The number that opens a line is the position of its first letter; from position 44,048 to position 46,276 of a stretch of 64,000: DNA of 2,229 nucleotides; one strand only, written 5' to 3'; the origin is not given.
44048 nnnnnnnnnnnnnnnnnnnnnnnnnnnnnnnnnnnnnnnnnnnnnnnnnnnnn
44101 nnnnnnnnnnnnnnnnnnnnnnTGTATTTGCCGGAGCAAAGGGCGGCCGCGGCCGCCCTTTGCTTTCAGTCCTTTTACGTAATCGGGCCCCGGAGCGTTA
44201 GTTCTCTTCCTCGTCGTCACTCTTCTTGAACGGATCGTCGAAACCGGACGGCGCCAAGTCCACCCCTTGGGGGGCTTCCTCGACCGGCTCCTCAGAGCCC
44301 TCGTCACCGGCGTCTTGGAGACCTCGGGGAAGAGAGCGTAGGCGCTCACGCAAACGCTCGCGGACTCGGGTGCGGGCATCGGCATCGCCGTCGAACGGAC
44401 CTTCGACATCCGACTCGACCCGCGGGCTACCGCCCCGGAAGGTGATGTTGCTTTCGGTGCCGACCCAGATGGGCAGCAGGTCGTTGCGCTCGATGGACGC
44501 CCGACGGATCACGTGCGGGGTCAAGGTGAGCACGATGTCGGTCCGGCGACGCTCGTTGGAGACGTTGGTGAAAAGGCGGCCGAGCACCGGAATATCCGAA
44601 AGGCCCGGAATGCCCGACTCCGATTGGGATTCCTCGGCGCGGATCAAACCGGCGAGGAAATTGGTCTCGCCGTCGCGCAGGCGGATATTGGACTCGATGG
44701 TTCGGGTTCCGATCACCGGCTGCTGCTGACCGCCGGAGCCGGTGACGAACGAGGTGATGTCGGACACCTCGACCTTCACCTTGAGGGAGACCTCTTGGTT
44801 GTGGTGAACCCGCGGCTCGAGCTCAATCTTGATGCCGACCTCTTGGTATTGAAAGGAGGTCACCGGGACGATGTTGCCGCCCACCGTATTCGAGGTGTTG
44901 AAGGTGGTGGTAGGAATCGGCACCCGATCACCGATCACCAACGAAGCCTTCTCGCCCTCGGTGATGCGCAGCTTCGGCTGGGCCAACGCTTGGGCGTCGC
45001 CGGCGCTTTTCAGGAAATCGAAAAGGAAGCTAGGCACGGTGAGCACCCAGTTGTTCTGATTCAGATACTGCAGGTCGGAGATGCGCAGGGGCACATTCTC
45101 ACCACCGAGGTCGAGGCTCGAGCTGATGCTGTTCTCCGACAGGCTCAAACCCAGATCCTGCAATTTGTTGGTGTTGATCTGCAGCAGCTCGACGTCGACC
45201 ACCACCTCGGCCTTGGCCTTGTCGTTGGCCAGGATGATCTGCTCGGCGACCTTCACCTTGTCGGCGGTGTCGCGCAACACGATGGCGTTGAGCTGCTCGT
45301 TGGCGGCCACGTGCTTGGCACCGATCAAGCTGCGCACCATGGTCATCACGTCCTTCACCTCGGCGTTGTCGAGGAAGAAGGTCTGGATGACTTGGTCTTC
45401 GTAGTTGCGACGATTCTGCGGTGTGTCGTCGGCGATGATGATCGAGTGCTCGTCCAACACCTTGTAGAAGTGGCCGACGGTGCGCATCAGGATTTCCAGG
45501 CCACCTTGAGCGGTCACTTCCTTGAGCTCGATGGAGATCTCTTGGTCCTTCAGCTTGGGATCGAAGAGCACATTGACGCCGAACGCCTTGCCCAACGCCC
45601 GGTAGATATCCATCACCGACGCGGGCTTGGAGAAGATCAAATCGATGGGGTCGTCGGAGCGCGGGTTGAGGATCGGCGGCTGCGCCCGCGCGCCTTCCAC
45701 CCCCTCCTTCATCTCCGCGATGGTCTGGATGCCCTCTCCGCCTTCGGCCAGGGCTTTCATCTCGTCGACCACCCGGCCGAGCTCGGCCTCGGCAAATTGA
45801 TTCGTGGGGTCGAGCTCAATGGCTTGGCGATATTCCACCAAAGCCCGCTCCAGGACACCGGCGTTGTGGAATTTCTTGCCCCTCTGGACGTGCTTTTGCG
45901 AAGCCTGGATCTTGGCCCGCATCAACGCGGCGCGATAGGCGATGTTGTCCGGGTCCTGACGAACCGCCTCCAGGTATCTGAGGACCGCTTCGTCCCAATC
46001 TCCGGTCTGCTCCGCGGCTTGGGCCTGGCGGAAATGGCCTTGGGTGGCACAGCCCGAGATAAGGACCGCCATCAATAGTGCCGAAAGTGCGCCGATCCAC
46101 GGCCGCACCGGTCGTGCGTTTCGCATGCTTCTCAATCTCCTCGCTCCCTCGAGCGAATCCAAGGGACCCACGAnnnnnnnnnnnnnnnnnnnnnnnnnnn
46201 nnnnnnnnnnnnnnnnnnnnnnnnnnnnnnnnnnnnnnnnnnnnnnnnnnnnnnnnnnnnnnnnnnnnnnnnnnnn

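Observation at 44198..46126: Secretin with fused N-terminal lipoprotein-TPR module (pilotin-secretin fusion?)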

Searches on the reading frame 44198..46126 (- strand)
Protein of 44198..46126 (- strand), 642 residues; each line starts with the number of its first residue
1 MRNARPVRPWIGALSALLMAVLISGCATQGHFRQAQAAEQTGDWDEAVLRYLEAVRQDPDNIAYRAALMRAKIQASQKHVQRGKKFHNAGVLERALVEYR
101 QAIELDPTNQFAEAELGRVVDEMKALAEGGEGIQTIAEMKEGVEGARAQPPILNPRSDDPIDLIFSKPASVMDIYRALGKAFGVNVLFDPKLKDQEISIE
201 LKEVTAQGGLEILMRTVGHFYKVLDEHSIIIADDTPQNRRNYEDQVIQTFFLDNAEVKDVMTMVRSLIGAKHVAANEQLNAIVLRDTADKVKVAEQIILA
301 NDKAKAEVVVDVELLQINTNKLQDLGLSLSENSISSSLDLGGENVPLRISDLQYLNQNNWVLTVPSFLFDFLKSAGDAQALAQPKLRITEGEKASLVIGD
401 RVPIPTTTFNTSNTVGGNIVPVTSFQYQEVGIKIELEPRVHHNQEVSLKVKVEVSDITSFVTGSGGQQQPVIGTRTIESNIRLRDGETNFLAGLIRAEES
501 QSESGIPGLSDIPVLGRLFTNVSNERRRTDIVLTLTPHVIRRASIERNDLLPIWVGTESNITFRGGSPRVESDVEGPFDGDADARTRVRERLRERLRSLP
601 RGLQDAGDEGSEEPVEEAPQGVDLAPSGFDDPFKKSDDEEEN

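Call 5: search_protein_families(library=pfam, proteins=[window:44198-46126:-], max_evalue=0.01)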
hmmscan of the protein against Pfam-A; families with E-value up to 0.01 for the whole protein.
window:44198-46126:- (642 aa): 9 families
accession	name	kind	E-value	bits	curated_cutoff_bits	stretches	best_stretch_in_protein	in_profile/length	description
PF00263.26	Secretin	-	8.1e-42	143.1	27.5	1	372-541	2-169/169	Bacterial type II and III secretion system protein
PF13414.12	TPR_11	-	1.7e-10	40.8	26.8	2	83-109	1-27/42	TPR repeat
PF07719.23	TPR_2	-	1.1e-08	34.9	27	1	30-61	3-34/34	Tetratricopeptide repeat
PF03958.22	Secretin_N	-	2.7e-07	31.1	28.2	1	248-306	2-68/69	Bacterial type II/III secretion system short domain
PF13428.12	TPR_14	-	8.7e-06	26.4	23.5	1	33-70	6-43/44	Tetratricopeptide repeat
PF00515.34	TPR_1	-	0.00011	22.2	27.8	0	83-109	8-34/34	Tetratricopeptide repeat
PF16344.10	FecR_C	-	0.0011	19.4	24.4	1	169-231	7-70/70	FecR, C-terminal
PF14559.12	TPR_19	-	0.0022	18.7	25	0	41-74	4-37/68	Tetratricopeptide repeat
PF24575.1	TPR_Slam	-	0.007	17.2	35.2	0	31-77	50-96/104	Surface lipoprotein assembly modifier, N-terminal TPR repeats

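Call 6: search_protein_families(library=ncbifam, proteins=[window:44198-46126:-], max_evalue=0.01)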
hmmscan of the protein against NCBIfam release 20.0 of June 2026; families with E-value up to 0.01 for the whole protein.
window:44198-46126:- (642 aa): 13 families
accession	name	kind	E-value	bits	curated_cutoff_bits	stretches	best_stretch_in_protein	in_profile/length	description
TIGR02517.1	type_II_gspD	equivalog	2.8e-46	158.2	351.35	2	366-543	418-593/600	type II secretion system secretin GspD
TIGR02515.1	IV_pilus_PilQ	subfamily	6.6e-29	101.1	284.35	2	372-540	268-427/428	type IV pilus secretin PilQ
TIGR02519.1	pilus_MshL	equivalog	2.9e-28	98.7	250.2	1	276-540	4-290/290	pilus (MSHA type) biogenesis protein MshL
TIGR02516.1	type_III_yscC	equivalog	1.6e-24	86.3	238.45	1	272-541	200-462/463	type III secretion system outer membrane ring subunit SctC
NF010083.0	PRK13568.1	equivalog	2.1e-23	82.8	554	1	155-541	22-418/419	DNA uptake porin HofQ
NF042912.1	Amuc_1098_fam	equivalog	8.5e-19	67.1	750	1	423-540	657-796/805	Amuc_1098 family type IV pilus outer membrane protein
NF011873.0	PRK15346.1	equivalog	7.2e-15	54.6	524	1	267-526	232-480/499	EscC/YscC/HrcC family type III secretion system outer membrane ring protein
NF007851.2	PRK10560.1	exception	2.6e-12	46.3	598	1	247-540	122-409/412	DNA uptake porin HofQ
NF040658.1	Myxo_OME_TraC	equivalog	6.5e-11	41.6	500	1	13-126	18-132/602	outer membrane exchange accessory lipoprotein TraC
TIGR02520.1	pilus_B_mal_scr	equivalog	2.5e-05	23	287.65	1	430-537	403-511/513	PilN family type IVB pilus formation outer membrane protein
TIGR02917.1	PEP_TPR_lipo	equivalog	5.4e-05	21.2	312.2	0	14-68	4-62/899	XrtA/PEP-CTERM system TPR-repeat protein PrsT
TIGR02521.1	type_IV_pilW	equivalog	0.0042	16.7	154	0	70-119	25-74/234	type IV pilus biogenesis/stability protein PilW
NF041054.1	WAxxUGC_long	equivalog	0.0075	15.6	300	0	29-66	277-314/354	ResA-like WAxxUGC motif-containing protein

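Call 7: search_solved_structures(query=window:44198-46126:-, max_evalue=0.01)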
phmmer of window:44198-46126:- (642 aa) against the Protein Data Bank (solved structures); distinct sequences matched with E-value up to 0.01: 47.
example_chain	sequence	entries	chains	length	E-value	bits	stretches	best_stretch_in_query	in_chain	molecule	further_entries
8jvb_A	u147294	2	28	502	7.6e-24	87.4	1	361-547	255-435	Type II and III secretion system protein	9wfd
6i1x_A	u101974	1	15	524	7.7e-22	80.8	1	357-545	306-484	Type II secretion system protein D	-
5wln_G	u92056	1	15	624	2.8e-21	79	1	273-543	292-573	Type II secretion system protein D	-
8odn_A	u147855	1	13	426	2.3e-20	75.9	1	370-545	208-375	RcpA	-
9k8v_A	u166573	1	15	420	2.4e-18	69.3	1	374-542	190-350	General secretion pathway protein D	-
5wq8_A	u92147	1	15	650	5.3e-18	68.1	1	373-542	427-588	Type II secretion system protein D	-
6i1y_A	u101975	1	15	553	8.2e-18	67.5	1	370-542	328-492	General secretion pathway protein GspD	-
5wq9_A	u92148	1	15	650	3.3e-17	65.5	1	373-542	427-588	Type II secretion system protein D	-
5wq7_A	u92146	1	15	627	2.8e-16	62.4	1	372-547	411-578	Putative type II secretion system protein D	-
6hcg_A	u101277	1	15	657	5e-14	55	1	357-542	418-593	Type II secretion system protein D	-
5w68_A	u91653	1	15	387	5.5e-14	54.9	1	370-542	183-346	Putative type II secretion protein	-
7ofh_A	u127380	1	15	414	7.7e-14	54.4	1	243-539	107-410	Virion export protein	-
5zdh_A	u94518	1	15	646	1.7e-13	53.3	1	370-542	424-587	Type II secretion system protein D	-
6ve2_A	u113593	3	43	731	5e-12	48.4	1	369-545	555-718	Fimbrial assembly protein PilQ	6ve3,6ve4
9x0w_A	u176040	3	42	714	5.1e-12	48.4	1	369-545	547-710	Fimbrial assembly protein PilQ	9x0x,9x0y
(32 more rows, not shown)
